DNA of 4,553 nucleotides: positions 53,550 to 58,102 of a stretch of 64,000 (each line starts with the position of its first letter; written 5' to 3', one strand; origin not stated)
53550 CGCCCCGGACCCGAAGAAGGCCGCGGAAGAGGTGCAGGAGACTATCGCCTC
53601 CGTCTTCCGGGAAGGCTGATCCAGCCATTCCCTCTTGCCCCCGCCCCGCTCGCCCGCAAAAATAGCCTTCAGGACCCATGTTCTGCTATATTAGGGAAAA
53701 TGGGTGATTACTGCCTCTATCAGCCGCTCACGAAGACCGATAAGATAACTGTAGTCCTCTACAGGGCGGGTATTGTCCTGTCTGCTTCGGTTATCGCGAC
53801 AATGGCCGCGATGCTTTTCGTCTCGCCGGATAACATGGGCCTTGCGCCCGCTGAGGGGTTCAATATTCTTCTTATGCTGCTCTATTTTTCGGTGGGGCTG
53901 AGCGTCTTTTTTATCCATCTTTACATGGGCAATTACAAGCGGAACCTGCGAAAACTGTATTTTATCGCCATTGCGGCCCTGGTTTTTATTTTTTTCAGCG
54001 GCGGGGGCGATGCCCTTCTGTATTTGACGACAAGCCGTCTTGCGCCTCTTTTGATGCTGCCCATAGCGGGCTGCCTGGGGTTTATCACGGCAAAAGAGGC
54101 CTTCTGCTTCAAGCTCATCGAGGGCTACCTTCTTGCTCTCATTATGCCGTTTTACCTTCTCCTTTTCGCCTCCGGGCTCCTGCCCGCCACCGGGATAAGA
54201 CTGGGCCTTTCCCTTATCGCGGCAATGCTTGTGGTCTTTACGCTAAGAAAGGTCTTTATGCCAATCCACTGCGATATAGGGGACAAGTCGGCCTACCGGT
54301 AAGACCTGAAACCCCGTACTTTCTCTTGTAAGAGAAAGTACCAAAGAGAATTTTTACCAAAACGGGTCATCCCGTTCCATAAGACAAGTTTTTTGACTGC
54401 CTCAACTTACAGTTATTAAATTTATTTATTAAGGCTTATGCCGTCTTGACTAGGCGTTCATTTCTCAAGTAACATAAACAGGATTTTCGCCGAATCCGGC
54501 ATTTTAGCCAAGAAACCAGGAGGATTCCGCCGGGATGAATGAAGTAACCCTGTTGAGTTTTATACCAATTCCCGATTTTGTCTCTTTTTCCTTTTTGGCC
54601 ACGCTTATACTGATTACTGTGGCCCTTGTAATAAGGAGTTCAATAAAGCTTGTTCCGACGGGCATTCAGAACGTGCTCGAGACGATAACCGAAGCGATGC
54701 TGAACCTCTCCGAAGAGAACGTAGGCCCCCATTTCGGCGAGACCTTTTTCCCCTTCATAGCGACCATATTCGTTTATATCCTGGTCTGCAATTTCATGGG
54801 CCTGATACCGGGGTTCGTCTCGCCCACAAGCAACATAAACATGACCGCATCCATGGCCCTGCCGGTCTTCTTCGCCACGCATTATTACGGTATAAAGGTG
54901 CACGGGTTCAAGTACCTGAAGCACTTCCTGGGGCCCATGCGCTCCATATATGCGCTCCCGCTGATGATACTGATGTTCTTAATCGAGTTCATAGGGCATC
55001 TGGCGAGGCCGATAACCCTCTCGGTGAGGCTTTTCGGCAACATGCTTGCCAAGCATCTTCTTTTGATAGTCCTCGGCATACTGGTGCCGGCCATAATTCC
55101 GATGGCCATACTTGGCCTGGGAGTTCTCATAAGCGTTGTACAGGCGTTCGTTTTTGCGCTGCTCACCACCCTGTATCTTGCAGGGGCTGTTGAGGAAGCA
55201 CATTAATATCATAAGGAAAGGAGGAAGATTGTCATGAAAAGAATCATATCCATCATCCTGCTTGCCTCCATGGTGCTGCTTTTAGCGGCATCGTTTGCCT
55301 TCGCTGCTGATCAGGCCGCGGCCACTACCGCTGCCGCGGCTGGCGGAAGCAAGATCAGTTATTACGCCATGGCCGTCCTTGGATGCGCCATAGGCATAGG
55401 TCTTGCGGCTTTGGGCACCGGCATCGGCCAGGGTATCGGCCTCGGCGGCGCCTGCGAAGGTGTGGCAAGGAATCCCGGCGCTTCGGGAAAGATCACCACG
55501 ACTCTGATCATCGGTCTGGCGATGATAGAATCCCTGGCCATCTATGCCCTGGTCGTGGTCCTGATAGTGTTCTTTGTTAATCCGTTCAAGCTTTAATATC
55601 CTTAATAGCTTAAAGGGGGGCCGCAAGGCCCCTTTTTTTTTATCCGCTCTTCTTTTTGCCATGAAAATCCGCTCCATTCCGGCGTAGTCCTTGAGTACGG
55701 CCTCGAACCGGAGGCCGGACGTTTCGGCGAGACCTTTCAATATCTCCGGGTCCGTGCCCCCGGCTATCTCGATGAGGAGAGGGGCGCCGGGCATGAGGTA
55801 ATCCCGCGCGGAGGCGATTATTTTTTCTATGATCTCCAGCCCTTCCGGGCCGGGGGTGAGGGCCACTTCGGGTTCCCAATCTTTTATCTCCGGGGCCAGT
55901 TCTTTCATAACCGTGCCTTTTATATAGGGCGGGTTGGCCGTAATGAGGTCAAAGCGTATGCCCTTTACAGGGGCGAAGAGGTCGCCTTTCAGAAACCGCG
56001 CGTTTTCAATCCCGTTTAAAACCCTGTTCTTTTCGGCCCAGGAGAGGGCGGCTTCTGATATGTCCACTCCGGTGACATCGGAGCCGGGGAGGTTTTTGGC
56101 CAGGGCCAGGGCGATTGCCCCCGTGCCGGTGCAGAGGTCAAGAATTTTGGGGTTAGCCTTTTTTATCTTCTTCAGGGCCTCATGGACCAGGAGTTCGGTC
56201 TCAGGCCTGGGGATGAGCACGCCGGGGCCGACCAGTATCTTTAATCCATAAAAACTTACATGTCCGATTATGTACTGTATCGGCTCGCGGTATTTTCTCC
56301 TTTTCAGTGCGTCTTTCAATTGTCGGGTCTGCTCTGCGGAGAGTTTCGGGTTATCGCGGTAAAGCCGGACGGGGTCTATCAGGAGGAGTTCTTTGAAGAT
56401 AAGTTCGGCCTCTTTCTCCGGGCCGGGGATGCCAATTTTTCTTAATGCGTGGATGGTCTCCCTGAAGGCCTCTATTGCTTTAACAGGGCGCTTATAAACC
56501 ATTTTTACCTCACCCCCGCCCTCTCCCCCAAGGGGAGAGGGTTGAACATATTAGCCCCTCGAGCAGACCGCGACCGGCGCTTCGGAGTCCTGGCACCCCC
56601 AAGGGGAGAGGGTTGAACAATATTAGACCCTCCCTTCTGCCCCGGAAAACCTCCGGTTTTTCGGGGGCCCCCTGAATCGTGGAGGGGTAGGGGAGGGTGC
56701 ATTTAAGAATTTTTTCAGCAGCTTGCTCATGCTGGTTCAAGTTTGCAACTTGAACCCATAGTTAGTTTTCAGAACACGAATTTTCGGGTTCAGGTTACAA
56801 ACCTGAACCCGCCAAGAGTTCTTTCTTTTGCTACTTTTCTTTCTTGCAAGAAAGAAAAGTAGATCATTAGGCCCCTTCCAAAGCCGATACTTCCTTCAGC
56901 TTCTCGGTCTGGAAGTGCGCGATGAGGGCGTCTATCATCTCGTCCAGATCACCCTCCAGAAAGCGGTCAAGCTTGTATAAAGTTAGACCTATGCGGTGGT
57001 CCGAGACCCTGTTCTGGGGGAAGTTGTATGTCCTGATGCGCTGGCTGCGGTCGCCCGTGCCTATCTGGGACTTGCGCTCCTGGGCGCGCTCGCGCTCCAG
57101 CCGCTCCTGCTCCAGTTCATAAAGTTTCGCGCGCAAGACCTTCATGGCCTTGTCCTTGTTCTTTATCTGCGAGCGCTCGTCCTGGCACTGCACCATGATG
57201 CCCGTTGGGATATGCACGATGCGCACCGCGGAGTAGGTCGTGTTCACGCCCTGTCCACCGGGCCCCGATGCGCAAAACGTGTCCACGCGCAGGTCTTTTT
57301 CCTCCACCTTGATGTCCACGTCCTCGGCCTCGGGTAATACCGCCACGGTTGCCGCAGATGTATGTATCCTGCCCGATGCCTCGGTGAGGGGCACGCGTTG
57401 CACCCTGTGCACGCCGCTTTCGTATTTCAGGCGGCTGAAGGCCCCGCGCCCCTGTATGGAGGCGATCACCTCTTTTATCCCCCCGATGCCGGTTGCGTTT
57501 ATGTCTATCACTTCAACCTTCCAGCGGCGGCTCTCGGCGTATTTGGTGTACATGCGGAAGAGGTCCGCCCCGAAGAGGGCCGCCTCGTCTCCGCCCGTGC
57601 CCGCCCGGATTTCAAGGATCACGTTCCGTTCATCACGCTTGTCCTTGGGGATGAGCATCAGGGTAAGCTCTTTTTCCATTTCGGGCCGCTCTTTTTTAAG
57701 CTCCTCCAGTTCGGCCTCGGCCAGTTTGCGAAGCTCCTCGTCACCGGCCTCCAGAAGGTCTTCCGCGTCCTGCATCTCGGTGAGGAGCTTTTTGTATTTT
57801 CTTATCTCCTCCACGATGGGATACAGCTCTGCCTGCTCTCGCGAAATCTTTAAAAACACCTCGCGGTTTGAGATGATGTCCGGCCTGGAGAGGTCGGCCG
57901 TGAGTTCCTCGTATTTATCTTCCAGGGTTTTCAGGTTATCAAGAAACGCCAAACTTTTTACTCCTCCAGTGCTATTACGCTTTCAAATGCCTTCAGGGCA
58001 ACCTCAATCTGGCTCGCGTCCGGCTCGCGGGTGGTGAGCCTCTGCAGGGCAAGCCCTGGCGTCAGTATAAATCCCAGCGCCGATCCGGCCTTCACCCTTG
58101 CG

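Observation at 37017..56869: Dispersed family of AT-rich palindromic hairpin elements (core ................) whose flanking stems co-vary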

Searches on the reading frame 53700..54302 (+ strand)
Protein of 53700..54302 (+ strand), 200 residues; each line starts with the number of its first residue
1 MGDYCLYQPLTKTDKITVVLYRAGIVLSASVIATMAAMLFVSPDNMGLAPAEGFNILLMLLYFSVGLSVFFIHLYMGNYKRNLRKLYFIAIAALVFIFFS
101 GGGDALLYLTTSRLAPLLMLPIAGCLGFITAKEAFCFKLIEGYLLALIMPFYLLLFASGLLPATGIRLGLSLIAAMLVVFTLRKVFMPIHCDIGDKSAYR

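Call 77: search_protein_families(library=pfam, proteins=[window:53700-54302:+], max_evalue=0.00001)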
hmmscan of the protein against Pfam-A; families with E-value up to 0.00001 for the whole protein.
window:53700-54302:+ (200 aa): 1 family
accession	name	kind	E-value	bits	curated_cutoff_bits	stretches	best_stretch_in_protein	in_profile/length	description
PF10063.14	DUF2301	-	2.5e-22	80.2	25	1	67-199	1-133/135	Uncharacterized integral membrane protein (DUF2301)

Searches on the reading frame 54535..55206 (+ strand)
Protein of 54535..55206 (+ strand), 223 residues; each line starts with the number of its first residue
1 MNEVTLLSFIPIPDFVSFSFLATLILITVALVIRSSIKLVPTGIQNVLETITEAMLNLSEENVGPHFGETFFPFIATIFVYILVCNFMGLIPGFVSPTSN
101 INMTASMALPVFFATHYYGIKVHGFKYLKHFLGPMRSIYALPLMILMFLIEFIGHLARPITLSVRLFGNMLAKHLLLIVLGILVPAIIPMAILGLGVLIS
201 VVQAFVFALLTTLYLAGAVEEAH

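Call 77: search_protein_families(library=pfam, proteins=[window:54535-55206:+], max_evalue=0.00001)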
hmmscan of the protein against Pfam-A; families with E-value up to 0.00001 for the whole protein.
window:54535-55206:+ (223 aa): 1 family
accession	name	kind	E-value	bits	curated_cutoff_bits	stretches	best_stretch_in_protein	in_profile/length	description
PF00119.25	ATP-synt_A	-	5.8e-54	183.7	33.9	1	18-215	3-216/217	ATP synthase A chain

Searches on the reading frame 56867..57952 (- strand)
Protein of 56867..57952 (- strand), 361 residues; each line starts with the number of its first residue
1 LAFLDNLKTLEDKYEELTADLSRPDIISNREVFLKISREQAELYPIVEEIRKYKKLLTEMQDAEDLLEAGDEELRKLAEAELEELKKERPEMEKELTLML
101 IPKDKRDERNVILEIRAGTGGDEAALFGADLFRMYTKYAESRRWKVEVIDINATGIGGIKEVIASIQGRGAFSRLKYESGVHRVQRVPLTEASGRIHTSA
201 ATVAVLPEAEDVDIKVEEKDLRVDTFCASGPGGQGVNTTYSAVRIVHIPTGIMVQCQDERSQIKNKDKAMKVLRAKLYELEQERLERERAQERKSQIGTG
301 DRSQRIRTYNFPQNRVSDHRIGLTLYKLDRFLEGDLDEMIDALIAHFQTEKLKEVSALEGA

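Call 21: search_protein_families(library=ncbifam, proteins=[window:56867-57952:-])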
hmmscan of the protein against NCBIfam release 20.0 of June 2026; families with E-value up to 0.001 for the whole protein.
window:56867-57952:- (361 aa): 5 families
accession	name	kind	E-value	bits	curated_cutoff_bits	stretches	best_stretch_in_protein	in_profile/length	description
TIGR00019.1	prfA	equivalog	5e-162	538.9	423.25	1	3-356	6-359/361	peptide chain release factor 1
NF001859.2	PRK00591.1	equivalog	5.9e-161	535.3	400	1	7-352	1-347/347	peptide chain release factor 1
TIGR00020.2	prfB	exception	2e-89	300.1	370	1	7-344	17-352/353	peptide chain release factor 2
TIGR03072.1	release_prfH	equivalog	7.1e-29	100.8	166.65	1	112-296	2-183/200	peptide chain release factor H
NF006718.0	PRK09256.1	equivalog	6.3e-09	35.6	100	1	214-246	10-42/140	alternative ribosome rescue aminoacyl-tRNA hydrolase ArfB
